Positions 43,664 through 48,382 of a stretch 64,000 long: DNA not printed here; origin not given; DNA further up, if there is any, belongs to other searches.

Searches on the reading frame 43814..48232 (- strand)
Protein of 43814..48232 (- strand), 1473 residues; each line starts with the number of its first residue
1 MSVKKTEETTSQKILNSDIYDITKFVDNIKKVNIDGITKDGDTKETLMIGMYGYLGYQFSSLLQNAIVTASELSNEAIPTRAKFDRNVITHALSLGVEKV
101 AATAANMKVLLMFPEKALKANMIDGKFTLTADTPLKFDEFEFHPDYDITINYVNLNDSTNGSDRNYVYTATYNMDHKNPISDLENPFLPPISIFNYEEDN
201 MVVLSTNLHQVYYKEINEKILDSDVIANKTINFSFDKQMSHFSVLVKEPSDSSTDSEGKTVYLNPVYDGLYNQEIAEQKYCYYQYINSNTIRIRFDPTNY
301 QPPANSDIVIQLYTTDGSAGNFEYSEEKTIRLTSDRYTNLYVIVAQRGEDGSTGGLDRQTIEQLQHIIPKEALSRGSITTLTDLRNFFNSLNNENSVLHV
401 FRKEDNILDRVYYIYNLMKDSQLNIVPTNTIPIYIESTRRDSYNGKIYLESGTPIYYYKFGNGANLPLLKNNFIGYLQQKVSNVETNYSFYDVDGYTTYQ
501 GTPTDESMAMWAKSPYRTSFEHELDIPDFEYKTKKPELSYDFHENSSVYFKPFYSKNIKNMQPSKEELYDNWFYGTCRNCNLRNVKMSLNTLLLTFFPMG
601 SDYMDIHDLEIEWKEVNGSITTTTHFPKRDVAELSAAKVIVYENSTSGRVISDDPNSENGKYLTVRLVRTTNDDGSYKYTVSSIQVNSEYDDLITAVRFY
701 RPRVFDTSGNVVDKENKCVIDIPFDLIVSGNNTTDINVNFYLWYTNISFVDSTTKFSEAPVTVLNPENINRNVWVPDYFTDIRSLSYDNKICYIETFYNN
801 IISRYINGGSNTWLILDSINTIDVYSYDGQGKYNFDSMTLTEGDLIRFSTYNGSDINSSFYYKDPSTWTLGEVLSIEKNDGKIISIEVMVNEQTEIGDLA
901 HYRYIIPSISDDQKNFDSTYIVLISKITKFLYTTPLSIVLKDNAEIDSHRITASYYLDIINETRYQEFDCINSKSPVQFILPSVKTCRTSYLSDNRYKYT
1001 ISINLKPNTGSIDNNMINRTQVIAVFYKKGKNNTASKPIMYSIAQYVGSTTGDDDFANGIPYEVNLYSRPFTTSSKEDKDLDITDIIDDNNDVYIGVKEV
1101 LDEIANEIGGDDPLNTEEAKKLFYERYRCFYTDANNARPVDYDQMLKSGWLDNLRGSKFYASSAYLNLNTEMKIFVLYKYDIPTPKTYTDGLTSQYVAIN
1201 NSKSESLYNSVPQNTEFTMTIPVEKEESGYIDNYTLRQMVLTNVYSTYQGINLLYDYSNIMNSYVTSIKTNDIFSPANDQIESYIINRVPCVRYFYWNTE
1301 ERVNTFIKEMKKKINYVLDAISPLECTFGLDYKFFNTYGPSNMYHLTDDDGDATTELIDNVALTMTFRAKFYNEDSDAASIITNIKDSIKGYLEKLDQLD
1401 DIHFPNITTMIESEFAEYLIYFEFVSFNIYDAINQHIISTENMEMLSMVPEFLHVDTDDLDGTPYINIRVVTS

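Call 13: search_protein_families(library=phrogs, proteins=[window:43814-48232:-], max_evalue=0.001)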
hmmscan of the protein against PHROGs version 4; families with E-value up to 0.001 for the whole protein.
window:43814-48232:- (1473 aa): 1 family
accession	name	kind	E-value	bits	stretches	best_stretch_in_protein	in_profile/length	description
phrog_18960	-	unknown function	1.6e-33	116.8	1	47-445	41-446/904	-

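Call 14: search_protein_families(library=pfam, proteins=[window:43814-48232:-], max_evalue=0.001)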
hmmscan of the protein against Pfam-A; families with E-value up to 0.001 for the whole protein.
window:43814-48232:- (1473 aa): 0 families

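Call 97: search_protein_families(library=pfam, proteins=[window:43814-48232:-], max_evalue=1)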
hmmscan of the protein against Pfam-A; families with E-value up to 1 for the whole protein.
window:43814-48232:- (1473 aa): 3 families
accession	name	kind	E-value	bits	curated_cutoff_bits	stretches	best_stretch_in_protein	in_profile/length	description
PF23394.1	DUF7102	-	0.0033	17.8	27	1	329-409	97-162/176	Domain of unknown function (DUF7102)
PF09302.16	XLF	-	0.074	13.8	24.6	1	194-253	18-75/115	XLF N-terminal domain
PF02369.22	Big_1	-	0.42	11.2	34.9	0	1345-1379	54-88/93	Bacterial Ig-like domain (group 1)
